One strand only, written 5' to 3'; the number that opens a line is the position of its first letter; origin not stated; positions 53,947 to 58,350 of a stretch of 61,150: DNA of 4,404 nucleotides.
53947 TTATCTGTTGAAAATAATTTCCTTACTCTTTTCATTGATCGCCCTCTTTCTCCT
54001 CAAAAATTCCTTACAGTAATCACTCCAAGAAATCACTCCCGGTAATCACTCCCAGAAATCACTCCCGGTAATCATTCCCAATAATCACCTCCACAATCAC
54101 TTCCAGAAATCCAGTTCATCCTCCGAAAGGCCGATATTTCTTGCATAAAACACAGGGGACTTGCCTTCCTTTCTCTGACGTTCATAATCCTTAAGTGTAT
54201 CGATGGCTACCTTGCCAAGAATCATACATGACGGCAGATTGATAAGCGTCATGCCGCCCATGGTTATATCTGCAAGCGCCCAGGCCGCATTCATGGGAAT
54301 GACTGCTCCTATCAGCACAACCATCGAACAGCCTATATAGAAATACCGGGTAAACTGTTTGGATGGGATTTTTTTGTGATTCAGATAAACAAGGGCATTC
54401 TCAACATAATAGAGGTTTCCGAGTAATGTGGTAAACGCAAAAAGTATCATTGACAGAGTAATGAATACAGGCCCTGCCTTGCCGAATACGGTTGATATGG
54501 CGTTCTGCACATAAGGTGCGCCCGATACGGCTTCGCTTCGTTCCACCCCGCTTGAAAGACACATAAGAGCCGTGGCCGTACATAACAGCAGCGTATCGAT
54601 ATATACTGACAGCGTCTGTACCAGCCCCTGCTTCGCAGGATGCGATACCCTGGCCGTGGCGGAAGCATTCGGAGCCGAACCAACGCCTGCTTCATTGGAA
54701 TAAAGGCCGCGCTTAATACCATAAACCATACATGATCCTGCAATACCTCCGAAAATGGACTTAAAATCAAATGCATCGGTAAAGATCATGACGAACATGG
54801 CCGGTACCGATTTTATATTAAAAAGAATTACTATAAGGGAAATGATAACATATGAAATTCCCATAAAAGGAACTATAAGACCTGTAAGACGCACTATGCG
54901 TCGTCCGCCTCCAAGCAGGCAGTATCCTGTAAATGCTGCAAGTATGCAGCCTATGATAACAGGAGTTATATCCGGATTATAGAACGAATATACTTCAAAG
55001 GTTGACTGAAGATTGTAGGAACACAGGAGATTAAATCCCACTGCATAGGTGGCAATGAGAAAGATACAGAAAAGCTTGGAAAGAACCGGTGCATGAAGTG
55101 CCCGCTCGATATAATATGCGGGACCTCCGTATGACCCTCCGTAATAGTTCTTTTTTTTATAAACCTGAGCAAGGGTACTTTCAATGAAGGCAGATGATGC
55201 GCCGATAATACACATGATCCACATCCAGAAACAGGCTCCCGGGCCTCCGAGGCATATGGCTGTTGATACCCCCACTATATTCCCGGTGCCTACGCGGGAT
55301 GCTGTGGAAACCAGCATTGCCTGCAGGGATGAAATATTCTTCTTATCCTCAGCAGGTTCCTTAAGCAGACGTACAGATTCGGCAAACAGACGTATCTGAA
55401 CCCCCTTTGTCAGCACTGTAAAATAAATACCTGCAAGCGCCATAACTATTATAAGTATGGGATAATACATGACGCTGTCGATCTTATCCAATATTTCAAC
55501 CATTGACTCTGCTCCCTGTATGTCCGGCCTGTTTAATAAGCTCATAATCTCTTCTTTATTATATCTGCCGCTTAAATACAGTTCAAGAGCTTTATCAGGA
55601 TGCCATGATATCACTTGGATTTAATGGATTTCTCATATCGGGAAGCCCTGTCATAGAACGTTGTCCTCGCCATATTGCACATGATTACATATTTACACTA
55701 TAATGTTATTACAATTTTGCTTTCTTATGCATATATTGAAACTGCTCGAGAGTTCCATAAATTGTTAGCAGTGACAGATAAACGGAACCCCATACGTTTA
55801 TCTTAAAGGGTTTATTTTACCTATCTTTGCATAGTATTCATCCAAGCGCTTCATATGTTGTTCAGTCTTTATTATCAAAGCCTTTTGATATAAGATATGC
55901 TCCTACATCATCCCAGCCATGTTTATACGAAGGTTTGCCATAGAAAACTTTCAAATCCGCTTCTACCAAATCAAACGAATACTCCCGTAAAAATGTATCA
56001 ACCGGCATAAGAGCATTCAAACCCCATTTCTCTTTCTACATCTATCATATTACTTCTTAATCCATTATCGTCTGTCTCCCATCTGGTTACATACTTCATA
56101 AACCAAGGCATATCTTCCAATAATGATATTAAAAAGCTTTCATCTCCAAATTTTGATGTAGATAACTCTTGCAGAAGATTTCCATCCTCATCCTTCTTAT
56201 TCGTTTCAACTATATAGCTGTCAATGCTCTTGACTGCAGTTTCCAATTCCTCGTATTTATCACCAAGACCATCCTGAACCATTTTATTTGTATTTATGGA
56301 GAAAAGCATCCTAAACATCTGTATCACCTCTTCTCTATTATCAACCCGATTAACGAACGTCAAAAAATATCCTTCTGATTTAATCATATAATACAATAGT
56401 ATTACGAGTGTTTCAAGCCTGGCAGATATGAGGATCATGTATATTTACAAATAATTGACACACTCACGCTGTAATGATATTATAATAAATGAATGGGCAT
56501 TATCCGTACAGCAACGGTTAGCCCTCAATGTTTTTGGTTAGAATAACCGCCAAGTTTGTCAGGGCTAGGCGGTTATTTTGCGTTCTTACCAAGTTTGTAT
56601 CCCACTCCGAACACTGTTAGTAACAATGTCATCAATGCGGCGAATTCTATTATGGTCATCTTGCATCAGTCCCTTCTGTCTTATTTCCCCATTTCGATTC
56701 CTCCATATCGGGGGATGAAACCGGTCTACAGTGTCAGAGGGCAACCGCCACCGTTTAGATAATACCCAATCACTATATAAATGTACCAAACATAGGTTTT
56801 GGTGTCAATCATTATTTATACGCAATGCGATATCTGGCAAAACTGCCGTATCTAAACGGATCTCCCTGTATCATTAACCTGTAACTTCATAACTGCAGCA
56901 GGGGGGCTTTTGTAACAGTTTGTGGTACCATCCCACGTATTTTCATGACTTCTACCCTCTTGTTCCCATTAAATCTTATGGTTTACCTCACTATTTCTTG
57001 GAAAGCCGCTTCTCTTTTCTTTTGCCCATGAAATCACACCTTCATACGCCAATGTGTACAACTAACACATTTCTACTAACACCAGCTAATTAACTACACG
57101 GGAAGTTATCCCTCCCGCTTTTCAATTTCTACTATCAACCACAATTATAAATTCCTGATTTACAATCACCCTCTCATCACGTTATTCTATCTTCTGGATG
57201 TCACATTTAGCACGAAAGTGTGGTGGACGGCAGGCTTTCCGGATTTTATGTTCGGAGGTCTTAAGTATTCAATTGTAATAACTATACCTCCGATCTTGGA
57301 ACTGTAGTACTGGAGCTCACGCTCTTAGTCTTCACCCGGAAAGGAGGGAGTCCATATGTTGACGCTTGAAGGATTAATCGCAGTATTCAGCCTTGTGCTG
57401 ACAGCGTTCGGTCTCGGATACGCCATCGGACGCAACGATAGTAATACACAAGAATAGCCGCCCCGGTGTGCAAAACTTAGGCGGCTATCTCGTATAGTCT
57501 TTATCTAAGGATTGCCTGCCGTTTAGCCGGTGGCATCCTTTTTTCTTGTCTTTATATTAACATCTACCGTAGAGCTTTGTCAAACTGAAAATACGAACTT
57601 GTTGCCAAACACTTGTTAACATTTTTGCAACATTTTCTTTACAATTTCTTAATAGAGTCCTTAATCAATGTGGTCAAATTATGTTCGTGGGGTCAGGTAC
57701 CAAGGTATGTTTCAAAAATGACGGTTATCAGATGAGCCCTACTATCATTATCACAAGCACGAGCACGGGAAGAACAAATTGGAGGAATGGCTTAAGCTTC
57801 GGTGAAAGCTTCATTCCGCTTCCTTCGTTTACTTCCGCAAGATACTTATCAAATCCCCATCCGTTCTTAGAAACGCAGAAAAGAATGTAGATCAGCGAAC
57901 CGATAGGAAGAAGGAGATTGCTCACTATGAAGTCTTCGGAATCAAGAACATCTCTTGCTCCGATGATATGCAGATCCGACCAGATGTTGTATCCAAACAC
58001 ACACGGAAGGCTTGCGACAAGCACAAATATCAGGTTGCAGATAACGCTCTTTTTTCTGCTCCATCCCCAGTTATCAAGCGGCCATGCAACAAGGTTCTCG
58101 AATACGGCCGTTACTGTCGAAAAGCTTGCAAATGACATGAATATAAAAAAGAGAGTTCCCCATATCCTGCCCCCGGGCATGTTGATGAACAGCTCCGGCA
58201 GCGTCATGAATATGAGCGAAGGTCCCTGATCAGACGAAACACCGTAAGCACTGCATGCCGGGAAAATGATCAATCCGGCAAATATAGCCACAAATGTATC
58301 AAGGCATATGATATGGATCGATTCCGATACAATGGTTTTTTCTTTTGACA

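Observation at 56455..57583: Two diverged, divergently oriented copies of a type I toxin-antitoxin-like module (small hydrophobic peptide + convergent 3'-overlapping sRNA + nested 5'-3' mRNA pairing)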

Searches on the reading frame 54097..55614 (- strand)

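Call 59: search_protein_families(library=pfam, proteins=[window:54097-55614:-], max_evalue=0.001)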
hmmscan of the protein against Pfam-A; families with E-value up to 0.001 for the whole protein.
window:54097-55614:- (505 aa): 1 family
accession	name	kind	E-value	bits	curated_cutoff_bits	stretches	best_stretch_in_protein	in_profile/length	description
PF01235.23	Na_Ala_symp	-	4.8e-146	487.5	24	1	85-489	4-392/392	Sodium:alanine symporter family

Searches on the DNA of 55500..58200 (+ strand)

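Call 6: search_rna_families(source=window, start=55500, end=58200, threshold=evalue, max_evalue=10)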
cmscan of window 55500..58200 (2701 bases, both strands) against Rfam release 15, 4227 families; matches with E-value up to 10: 2.
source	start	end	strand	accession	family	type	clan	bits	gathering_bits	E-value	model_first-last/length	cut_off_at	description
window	57433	57485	+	RF03042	porB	Gene; sRNA;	-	23.6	35.1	0.56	1-61/61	no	porB RNA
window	55823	55891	+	RF01626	ceN30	Gene; snRNA; snoRNA; CD-box;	-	17.1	65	4.3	1-73/73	no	Caenorhabditis snoRNA ceN30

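Call 26: search_rna_families(sources=[L010, L001, L002, L041, L016, L083, L048, L032, L095], threshold=evalue, max_evalue=1)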
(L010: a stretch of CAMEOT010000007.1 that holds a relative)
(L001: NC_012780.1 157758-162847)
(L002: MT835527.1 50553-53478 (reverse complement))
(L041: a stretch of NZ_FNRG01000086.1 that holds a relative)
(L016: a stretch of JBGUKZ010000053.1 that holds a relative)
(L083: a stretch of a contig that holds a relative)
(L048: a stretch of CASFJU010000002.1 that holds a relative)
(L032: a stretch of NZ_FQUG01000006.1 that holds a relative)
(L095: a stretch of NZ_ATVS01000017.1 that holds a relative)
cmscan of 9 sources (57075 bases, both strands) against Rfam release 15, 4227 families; matches with E-value up to 1: 4.
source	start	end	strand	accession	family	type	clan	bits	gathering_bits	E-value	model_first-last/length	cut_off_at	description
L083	4171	4392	+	RF02005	group-II-D1D4-6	Intron;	CL00102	161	49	1.4e-46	1-225/225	no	Group II catalytic intron D1-D4-6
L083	5929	6002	+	RF00029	Intron_gpII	Intron;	-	55.7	40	2.7e-08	1-77/77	no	Group II catalytic intron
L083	5928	5966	+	RF04357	Plastid-ndhA-ndhB-2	Intron;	CL00155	28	53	0.041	1-41/41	no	Plastid-ndhA-ndhB-2 group II-D5 intron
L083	1140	1257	+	RF01699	Clostridiales-1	Gene; sRNA;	-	25.8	48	0.16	1-166/166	no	Clostridiales-1 RNA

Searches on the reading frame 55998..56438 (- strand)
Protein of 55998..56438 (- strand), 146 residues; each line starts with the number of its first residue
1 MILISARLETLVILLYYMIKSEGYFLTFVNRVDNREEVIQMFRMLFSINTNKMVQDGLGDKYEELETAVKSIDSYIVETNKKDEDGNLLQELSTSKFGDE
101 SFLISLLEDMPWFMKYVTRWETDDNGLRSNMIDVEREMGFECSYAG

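Call 59: search_protein_families(library=pfam, proteins=[window:55998-56438:-], max_evalue=0.001)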
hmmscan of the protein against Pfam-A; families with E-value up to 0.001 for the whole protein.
window:55998-56438:- (146 aa): 0 families

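Call 60: find_encoding_contigs(protein=window:55998-56438:-, flank=4000, max_places=6)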
Protein window:55998-56438:- (146 aa): 7 contigs read that carry it; 5 places shown.
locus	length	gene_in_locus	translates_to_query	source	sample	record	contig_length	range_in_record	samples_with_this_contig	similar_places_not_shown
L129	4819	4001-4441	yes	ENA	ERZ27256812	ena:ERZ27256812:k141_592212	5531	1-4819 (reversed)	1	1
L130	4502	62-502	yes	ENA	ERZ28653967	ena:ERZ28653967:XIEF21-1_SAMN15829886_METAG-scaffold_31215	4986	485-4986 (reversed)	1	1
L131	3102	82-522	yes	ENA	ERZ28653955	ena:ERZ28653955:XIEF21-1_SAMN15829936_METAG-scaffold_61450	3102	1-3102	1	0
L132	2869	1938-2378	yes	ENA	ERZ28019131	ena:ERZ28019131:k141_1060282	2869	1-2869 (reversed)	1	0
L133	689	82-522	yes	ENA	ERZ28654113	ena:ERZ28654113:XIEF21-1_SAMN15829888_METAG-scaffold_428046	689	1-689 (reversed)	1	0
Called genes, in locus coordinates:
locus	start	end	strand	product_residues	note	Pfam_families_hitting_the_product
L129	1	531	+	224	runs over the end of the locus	PF13151:DUF3990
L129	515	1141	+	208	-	PF01381:HTH_3, PF13443:HTH_26 (faint), PF13560:HTH_31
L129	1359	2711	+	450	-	PF00209:SNF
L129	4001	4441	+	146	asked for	-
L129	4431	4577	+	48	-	-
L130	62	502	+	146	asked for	-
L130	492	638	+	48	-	-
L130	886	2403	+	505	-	PF01235:Na_Ala_symp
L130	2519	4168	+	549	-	PF00375:SDF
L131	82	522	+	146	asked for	-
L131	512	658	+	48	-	-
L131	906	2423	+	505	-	PF01235:Na_Ala_symp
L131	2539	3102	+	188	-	?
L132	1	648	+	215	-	?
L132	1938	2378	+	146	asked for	-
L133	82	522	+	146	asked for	-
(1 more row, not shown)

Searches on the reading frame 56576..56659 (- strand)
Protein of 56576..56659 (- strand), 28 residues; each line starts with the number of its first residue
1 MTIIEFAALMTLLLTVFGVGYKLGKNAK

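Call 3: search_protein_families(library=pfam, proteins=[window:56576-56659:-], max_evalue=10)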
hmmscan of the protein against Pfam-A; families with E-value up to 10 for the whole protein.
seq(28 aa): 2 families
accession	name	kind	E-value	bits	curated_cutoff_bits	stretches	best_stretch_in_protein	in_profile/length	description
PF13677.11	MotB_plug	-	0.051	13.6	24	1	4-17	20-33/58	Membrane MotB of proton-channel complex MotA/MotB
PF10815.13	ComZ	-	0.12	12.9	22.2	1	7-27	34-54/55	ComZ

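Call 4: search_protein_families(library=ncbifam, proteins=[window:56576-56659:-], max_evalue=10)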
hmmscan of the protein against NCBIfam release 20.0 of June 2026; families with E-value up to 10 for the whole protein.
seq(28 aa): 0 families
